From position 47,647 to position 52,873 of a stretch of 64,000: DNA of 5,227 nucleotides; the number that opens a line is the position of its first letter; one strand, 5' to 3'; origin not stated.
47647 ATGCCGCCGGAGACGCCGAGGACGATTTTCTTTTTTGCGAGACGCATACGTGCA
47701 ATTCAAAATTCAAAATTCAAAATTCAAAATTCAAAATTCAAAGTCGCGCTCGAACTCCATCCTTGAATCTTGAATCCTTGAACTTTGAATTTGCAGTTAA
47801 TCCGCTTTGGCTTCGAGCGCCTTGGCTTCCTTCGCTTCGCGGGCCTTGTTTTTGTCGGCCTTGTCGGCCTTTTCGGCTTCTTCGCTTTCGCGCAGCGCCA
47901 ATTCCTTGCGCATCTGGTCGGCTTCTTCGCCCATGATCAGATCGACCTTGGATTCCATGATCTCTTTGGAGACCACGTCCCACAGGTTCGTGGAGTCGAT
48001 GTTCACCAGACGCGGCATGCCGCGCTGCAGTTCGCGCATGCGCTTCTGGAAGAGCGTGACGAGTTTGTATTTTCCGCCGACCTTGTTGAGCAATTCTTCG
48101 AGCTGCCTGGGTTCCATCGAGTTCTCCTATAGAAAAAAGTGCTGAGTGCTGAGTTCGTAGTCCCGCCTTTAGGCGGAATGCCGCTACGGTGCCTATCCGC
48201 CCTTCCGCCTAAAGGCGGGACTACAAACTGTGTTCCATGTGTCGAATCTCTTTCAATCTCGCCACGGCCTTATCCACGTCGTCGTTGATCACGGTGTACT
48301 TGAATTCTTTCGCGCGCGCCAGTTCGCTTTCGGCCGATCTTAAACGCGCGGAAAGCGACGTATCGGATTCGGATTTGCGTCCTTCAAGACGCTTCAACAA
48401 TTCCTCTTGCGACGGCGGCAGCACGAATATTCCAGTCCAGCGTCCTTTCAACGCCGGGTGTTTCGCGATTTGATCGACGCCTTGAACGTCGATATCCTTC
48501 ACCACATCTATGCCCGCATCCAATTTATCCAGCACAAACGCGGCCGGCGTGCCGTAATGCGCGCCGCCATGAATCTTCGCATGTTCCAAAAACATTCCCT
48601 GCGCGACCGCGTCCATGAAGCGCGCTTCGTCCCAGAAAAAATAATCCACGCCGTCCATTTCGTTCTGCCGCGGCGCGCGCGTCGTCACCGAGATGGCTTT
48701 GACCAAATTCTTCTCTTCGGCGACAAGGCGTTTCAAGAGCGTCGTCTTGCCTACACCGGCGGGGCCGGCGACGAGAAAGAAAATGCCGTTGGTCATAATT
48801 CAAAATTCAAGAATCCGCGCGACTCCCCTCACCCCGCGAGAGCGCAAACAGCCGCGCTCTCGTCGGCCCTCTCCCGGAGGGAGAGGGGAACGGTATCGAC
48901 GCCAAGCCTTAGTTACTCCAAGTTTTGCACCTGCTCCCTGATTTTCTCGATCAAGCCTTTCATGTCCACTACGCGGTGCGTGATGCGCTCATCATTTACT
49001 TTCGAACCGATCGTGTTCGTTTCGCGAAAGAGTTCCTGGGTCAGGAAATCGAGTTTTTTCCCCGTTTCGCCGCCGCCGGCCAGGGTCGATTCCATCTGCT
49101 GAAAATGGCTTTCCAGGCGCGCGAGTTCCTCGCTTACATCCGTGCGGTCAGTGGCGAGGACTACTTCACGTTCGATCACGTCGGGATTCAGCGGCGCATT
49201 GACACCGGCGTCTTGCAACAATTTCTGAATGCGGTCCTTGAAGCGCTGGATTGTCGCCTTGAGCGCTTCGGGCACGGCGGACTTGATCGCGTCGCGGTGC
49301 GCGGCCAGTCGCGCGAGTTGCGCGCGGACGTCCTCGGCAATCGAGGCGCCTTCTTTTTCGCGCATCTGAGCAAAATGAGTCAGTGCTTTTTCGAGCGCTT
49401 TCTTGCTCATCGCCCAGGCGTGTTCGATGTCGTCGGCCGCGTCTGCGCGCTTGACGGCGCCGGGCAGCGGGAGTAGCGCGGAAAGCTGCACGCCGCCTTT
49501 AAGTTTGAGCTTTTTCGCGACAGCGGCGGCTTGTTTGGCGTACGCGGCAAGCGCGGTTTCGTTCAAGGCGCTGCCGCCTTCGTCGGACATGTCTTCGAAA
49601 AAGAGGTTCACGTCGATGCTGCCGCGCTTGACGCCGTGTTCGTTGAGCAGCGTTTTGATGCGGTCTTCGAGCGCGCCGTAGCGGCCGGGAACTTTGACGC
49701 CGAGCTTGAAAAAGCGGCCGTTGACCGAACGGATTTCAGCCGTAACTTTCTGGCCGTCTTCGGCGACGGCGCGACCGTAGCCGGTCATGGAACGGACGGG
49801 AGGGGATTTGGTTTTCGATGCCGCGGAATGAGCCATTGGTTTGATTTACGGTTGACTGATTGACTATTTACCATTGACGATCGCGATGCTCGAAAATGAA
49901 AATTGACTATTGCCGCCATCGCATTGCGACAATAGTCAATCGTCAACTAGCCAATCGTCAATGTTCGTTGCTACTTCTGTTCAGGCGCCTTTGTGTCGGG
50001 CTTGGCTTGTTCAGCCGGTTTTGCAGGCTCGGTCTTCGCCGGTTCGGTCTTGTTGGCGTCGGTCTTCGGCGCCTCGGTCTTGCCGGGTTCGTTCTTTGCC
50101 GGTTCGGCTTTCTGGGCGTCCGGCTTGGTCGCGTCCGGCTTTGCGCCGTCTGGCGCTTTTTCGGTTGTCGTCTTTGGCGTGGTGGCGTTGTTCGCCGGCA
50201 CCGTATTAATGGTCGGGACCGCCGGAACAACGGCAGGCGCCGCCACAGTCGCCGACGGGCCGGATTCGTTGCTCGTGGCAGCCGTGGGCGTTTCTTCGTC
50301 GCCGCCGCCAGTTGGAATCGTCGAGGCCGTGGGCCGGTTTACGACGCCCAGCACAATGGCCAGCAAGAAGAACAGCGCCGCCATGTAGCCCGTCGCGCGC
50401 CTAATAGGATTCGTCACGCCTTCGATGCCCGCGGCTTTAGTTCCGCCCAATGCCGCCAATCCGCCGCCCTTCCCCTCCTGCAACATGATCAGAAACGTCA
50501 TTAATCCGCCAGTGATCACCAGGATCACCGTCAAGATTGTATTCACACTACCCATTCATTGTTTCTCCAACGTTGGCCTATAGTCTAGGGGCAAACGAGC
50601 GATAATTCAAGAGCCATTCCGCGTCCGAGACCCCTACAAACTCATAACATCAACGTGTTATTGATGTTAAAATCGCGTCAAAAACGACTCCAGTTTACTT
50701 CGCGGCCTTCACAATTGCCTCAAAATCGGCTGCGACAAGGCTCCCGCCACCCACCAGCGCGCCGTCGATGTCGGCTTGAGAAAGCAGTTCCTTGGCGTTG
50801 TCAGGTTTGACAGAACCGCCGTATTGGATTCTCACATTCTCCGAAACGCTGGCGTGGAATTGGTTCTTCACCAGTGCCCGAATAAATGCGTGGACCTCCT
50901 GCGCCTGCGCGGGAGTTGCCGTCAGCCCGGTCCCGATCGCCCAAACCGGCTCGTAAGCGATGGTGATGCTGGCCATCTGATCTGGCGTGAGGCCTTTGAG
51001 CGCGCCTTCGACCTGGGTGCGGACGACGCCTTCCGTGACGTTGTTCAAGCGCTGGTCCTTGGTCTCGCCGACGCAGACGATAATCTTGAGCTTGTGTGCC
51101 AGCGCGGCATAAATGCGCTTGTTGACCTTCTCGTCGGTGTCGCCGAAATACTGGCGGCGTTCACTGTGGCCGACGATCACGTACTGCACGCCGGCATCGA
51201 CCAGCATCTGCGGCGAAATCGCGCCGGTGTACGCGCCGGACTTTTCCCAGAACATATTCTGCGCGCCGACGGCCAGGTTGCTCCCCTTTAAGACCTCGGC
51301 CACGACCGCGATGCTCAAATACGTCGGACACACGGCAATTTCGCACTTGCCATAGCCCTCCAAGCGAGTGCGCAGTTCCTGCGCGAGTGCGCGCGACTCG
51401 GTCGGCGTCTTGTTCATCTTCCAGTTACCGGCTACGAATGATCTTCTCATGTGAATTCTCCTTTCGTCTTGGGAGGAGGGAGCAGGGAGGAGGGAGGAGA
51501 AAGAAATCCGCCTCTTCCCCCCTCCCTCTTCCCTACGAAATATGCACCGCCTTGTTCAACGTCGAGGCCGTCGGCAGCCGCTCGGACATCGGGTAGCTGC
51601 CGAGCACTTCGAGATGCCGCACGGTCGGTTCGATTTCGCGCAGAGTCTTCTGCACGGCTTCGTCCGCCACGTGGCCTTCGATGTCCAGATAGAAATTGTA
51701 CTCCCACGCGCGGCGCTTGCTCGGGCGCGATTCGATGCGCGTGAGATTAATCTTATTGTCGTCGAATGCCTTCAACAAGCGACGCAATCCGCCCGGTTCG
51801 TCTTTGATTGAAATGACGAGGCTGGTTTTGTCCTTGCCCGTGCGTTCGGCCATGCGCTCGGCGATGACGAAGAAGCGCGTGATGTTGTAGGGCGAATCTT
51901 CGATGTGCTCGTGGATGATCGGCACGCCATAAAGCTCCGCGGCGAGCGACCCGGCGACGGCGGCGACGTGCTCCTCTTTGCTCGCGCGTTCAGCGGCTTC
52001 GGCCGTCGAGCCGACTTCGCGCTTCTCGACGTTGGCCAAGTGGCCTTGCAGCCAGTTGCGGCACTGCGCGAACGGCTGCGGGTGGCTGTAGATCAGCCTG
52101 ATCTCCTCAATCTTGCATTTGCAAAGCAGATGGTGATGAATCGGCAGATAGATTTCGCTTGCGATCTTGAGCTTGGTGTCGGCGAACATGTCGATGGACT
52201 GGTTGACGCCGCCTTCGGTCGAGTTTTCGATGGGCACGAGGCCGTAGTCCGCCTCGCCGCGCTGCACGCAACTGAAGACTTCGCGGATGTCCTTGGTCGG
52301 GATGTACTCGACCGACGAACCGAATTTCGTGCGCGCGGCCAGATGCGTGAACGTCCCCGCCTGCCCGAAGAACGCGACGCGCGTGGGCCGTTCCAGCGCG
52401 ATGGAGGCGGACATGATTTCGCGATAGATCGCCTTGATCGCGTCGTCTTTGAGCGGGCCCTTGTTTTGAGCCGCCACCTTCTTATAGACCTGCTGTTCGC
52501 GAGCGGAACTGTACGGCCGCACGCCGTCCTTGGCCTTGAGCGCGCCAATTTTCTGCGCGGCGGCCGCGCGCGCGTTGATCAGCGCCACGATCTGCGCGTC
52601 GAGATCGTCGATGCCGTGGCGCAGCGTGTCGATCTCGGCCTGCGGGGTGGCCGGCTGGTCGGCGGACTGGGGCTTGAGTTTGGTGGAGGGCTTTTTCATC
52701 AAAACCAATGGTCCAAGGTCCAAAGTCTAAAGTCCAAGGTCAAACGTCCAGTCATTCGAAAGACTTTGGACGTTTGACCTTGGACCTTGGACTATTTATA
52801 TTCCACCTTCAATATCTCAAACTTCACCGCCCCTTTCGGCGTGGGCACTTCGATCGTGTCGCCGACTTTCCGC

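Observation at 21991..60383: Family of intergenic hairpins whose stems are built from tandem heptamer 'words'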

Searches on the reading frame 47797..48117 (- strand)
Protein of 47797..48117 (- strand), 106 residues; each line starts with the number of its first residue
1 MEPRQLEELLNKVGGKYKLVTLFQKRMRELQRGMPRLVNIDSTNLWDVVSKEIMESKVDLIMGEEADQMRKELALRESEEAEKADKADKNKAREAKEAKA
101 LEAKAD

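Call 8: search_protein_families(library=pfam, proteins=[window:47797-48117:-])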
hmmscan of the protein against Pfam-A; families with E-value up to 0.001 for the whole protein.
window:47797-48117:- (106 aa): 1 family
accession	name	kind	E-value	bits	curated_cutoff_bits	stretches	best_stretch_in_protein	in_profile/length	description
PF01192.27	RNA_pol_Rpb6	-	7.4e-07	29.5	26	1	8-59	1-52/53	RNA polymerase Rpb6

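Call 20: find_encoding_contigs(protein=window:47797-48117:-, flank=10000, max_places=10)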
Protein window:47797-48117:- (106 aa): no gene with exactly this product is on record in the collection.

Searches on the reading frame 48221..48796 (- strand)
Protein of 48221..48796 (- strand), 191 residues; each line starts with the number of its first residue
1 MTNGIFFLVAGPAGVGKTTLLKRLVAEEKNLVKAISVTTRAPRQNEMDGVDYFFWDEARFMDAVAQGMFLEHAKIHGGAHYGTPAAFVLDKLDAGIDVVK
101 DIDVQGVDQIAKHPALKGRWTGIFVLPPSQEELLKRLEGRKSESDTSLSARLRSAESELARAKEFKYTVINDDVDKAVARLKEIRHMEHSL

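Call 8: search_protein_families(library=pfam, proteins=[window:48221-48796:-])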
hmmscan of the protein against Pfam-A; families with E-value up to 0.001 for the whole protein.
window:48221-48796:- (191 aa): 9 families
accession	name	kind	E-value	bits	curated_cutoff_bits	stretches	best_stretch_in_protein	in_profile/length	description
PF00625.27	Guanylate_kin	-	5.3e-35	121.2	25.2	1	8-184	6-178/182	Guanylate kinase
PF13238.12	AAA_18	-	1.1e-06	29.6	29.4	1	8-146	2-117/128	AAA domain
PF01926.29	MMR_HSR1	-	2.2e-05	25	21.9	1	8-59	3-55/113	50S ribosome-binding GTPase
PF25199.1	nSTAND_NTPase5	-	4.2e-05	23.8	34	0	6-27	43-64/145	Novel STAND NTPase 5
PF13671.12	AAA_33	-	0.00022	22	27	0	7-29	2-24/143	AAA domain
PF13401.12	AAA_22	-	0.00024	21.9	27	1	6-44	7-44/130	AAA domain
PF01637.24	ATPase_2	-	0.00047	20.5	33.2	1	6-131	22-79/225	ATPase domain predominantly from Archaea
PF03193.22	RsgA_GTPase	-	0.00053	20.3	30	1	7-38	109-140/174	RsgA GTPase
PF13191.12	AAA_16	-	0.00088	20.2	32.6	0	7-29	27-50/167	AAA ATPase domain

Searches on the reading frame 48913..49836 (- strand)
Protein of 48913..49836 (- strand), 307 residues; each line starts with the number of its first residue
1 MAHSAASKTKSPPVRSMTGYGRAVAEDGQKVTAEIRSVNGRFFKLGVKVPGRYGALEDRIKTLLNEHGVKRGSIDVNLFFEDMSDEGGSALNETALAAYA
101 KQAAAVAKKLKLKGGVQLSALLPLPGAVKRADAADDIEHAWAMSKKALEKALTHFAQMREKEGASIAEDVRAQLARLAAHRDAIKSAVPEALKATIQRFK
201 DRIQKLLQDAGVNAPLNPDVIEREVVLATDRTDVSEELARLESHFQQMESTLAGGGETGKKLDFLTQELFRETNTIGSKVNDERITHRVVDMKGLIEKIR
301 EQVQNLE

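Call 8: search_protein_families(library=pfam, proteins=[window:48913-49836:-])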
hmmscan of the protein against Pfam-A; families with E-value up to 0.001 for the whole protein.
window:48913-49836:- (307 aa): 2 families
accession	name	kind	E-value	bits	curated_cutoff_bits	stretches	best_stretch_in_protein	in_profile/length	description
PF08340.16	YicC-like_C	-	6.6e-39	133.2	27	1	184-307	1-120/120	Endoribonuclease YicC-like, C-terminal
PF03755.18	YicC-like_N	-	6.2e-38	131.1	25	1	14-167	1-155/156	Endoribonuclease YicC-like, N-terminal region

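Call 9: find_related_loci(query=window:48913-49836:-, collection=genome_contigs, flank=10000)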
Query window:48913-49836:- (307 aa) in genome_contigs; peptide patterns used: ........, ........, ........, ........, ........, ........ (x = any residue, [..] = any of these).
178 stretches matched a pattern; 4 encode a relative of the query (tblastn E <= 1e-3); 4 distinct loci.
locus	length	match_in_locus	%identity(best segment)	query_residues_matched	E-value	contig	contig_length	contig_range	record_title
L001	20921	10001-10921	81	1-307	5e-167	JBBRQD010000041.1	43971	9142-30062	MAG: Planctomycetota bacterium isolate metawrap_la1_16 W_la1_16_k141_1217155L_43971_cov_20.4487, whole genome shotgun se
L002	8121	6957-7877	80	1-307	3e-165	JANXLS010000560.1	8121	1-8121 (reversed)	MAG: Planctomycetota bacterium isolate 336R_concoct_248_sub 336R_k141_45627, whole genome shotgun sequence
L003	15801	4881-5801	79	1-307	1e-152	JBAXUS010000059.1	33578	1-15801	MAG: Planctomycetota bacterium isolate ELA667 MAG667_59, whole genome shotgun sequence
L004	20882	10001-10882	34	11-307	8e-45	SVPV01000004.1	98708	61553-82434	MAG: Oscillospiraceae bacterium isolate SIG600 NODE_5249_length_98708_cov_2.879520, whole genome shotgun sequence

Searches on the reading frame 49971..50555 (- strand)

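Call 8: search_protein_families(library=pfam, proteins=[window:49971-50555:-])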
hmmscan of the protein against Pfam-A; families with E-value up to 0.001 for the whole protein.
window:49971-50555:- (194 aa): 1 family
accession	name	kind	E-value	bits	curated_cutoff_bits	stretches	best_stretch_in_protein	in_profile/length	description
PF03840.19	SecG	-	1.7e-12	47.7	29.2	1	7-71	1-69/70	Preprotein translocase SecG subunit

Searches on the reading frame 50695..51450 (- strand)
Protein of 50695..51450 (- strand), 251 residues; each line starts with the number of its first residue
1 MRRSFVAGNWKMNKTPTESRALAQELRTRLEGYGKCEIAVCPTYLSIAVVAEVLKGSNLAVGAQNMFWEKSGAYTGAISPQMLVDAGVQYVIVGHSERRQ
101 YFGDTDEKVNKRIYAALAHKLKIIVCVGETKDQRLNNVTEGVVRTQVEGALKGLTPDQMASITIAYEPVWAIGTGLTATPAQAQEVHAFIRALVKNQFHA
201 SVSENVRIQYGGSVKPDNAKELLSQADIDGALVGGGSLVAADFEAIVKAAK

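Call 8: search_protein_families(library=pfam, proteins=[window:50695-51450:-])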
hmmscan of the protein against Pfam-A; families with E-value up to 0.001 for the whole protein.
window:50695-51450:- (251 aa): 1 family
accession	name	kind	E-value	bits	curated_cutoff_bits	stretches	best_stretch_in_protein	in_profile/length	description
PF00121.24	TIM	-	1.9e-97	326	20.1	1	5-250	2-245/245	Triosephosphate isomerase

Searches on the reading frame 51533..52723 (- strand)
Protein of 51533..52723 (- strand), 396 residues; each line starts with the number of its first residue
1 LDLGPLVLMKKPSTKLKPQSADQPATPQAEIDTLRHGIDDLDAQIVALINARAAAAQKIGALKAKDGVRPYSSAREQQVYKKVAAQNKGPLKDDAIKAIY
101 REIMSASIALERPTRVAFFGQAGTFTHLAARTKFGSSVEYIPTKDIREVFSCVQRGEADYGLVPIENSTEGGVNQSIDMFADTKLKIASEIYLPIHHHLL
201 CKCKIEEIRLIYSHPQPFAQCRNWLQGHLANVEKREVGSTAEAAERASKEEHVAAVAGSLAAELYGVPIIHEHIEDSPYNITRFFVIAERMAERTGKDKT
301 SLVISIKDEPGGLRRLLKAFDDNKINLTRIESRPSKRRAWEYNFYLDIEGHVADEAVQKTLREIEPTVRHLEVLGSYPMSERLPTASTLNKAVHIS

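Call 8: search_protein_families(library=pfam, proteins=[window:51533-52723:-])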
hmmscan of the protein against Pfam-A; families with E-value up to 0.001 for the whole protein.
window:51533-52723:- (396 aa): 3 families
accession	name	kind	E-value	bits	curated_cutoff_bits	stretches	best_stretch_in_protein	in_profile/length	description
PF00800.23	PDT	-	7.1e-64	215.4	25.2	1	116-290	1-179/181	Prephenate dehydratase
PF01817.26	CM_2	-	6.3e-23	81.2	27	1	34-111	1-79/80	Chorismate mutase type II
PF01842.31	ACT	-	1.1e-11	44.7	27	1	300-365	1-65/66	ACT domain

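Call 22: find_homologous_proteins(query=window:51533-52699:-, max_evalue=1e-100)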
Query window:51533-52699:- (388 aa): 1204 proteins with E <= 1e-100 among 8000 candidates; the best 120 are listed.
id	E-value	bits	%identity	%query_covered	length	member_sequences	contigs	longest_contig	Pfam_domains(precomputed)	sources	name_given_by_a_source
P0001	1.9e-254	862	100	100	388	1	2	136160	PF00800.24,PF01842.32,PF01817.27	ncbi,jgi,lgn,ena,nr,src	ncbi:MAG TPA: prephenate dehydratase [Planctomycetota bacterium]|nr:prephenate dehydratase [Planctom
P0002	2.5e-209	713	84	99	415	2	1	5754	PF00800.24,PF01842.32,PF01817.27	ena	-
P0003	3.1e-209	713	84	99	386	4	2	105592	PF00800.24,PF13291.13,PF01842.32,PF01817.27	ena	-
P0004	1.4e-205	701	82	99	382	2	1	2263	PF00800.24,PF01842.32,PF01817.27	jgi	-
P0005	4.5e-205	699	82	99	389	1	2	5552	PF00800.24,PF01842.32,PF01817.27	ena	-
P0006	1.0e-200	685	80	100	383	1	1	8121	PF00800.24,PF01842.32,PF01817.27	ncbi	-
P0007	2.4e-197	674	83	93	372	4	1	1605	PF00800.24,PF01842.32,PF01817.27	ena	-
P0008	2.0e-189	648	79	95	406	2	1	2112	PF00800.24,PF01842.32,PF01817.27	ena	-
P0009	9.4e-178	609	74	93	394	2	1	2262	PF00800.24,PF01842.32,PF01817.27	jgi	jgi:chorismate mutase / prephenate dehydratase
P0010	5.2e-175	600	74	93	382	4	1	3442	PF00800.24,PF01842.32,PF01817.27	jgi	-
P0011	5.3e-175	600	72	97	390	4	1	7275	PF00800.24,PF01842.32,PF01817.27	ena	-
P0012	2.2e-174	598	71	97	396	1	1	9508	PF00800.24,PF01842.32,PF01817.27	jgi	jgi:chorismate mutase / prephenate dehydratase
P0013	1.7e-173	595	71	96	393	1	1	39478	PF00800.24,PF01842.32,PF01817.27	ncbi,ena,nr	ncbi:MAG TPA: prephenate dehydratase [Planctomycetota bacterium]|nr:prephenate dehydratase [Planctom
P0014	6.9e-172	590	74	93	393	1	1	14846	PF00800.24,PF01842.32,PF01817.27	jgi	-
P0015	3.7e-171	588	71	95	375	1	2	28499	PF00800.24,PF01842.32,PF01817.27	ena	-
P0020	6.1e-170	583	70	97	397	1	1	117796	PF00800.24,PF01842.32,PF01817.27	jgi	jgi:chorismate mutase/prephenate dehydratase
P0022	1.1e-169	583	71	93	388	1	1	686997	PF00800.24,PF01842.32,PF01817.27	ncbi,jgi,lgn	ncbi:MAG TPA: prephenate dehydratase [Planctomycetota bacterium]|jgi:chorismate mutase/prephenate de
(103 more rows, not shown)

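Call 38: find_encoding_contigs(protein=P0003, flank=10000, max_places=2)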
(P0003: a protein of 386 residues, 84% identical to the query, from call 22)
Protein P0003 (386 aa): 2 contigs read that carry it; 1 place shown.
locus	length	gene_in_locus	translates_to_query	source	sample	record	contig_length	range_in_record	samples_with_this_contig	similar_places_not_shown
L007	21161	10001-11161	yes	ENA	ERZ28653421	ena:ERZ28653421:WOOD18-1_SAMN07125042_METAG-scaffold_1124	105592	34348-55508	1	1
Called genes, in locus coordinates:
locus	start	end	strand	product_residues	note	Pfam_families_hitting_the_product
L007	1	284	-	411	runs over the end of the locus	PF11899:DUF3419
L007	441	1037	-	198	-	PF13580:SIS_2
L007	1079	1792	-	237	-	PF00483:NTP_transferase, PF12804:NTP_transf_3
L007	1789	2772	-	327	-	PF00288:GHMP_kinases_N, PF08544:GHMP_kinases_C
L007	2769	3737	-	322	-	PF01408:GFO_IDH_MocA, PF03447:NAD_binding_3 (weak), PF08635:ox_reductase_C (faint), PF02894:GFO_IDH_MocA_C, PF22725:GFO_IDH_MocA_C3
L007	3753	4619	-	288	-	PF00106:adh_short, PF08659:KR (weak), PF23441:SDR, PF13561:adh_short_C2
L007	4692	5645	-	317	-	PF01073:3Beta_HSD, PF01370:Epimerase, PF02719:Polysacc_synt_2 (weak), PF04321:RmlD_sub_bind, PF13460:NAD_binding_10, PF16363:GDP_Man_Dehyd, PF07993:NAD_binding_4 (weak)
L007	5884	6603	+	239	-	PF13489:Methyltransf_23, PF13847:Methyltransf_31 (weak), PF08241:Methyltransf_11, PF08242:Methyltransf_12, PF13649:Methyltransf_25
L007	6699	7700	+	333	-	PF00535:Glycos_transf_2, PF13641:Glyco_tranf_2_3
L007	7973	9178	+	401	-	PF00155:Aminotran_1_2, PF01041:DegT_DnrJ_EryC1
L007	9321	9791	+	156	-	PF03449:GreA_GreB_N, PF01272:GreA_GreB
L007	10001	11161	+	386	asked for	PF01817:CM_2, PF00800:PDT, PF01842:ACT, PF13291:ACT_4 (faint)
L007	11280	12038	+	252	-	PF00121:TIM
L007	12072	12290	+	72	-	PF03840:SecG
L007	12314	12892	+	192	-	-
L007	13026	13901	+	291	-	PF03755:YicC-like_N, PF08340:YicC-like_C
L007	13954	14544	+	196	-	PF00625:Guanylate_kin, PF01926:MMR_HSR1 (weak), PF13238:AAA_18 (weak)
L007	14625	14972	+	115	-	-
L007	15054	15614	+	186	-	PF02441:Flavoprotein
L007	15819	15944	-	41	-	-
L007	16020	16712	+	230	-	PF04127:DFP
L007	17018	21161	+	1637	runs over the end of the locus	-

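Call 39: find_encoding_contigs(protein=P0022, flank=10000, max_places=1)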
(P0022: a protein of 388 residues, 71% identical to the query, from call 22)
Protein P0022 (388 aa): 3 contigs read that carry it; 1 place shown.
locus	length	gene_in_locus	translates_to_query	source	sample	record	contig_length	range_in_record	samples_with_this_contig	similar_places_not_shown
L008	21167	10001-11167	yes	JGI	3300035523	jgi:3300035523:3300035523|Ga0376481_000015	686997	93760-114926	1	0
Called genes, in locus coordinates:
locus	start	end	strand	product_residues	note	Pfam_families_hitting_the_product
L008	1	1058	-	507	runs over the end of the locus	PF03781:FGE-sulfatase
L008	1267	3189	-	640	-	PF11412:DsbD_N (weak), PF02683:DsbD_TM, PF03190:Thioredox_DsbH (weak), PF13098:Thioredoxin_2 (weak), PF13899:Thioredoxin_7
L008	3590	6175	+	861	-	PF01751:Toprim, PF01131:Topoisom_bac, PF01396:Zn_ribbon_Top1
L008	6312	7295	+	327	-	PF13407:Peripla_BP_4, PF00532:Peripla_BP_1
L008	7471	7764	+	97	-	-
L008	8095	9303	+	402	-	PF00155:Aminotran_1_2, PF01041:DegT_DnrJ_EryC1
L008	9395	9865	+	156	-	PF03449:GreA_GreB_N, PF01272:GreA_GreB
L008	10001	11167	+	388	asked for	PF01817:CM_2, PF00800:PDT, PF01842:ACT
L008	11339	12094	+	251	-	PF00121:TIM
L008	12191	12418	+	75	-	-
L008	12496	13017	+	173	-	PF03840:SecG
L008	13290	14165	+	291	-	PF03755:YicC-like_N, PF08340:YicC-like_C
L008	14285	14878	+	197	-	PF00625:Guanylate_kin, PF13671:AAA_33 (faint)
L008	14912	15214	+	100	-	PF01192:RNA_pol_Rpb6 (weak)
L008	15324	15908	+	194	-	PF02441:Flavoprotein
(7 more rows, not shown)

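Call 40: find_encoding_contigs(protein=P0020, flank=10000, max_places=1)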
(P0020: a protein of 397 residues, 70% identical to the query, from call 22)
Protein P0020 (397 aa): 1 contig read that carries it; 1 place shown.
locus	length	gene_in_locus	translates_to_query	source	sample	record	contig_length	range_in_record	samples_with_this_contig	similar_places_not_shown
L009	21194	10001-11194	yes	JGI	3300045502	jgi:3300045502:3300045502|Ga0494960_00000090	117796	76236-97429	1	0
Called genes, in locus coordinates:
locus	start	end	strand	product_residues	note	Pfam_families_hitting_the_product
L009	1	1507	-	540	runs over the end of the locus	-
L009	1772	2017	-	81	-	-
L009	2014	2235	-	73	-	-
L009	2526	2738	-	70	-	-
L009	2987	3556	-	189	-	-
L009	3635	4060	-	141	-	-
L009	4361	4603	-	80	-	PF12728:HTH_17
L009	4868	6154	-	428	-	PF10396:TrmE_N, PF01926:MMR_HSR1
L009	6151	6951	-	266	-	PF03309:Pan_kinase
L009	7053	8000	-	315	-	PF00795:CN_hydrolase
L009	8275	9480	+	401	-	PF00155:Aminotran_1_2, PF01041:DegT_DnrJ_EryC1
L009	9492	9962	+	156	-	PF03449:GreA_GreB_N, PF01272:GreA_GreB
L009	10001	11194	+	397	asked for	PF01817:CM_2, PF00800:PDT, PF01842:ACT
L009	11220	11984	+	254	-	PF00121:TIM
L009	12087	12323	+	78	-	-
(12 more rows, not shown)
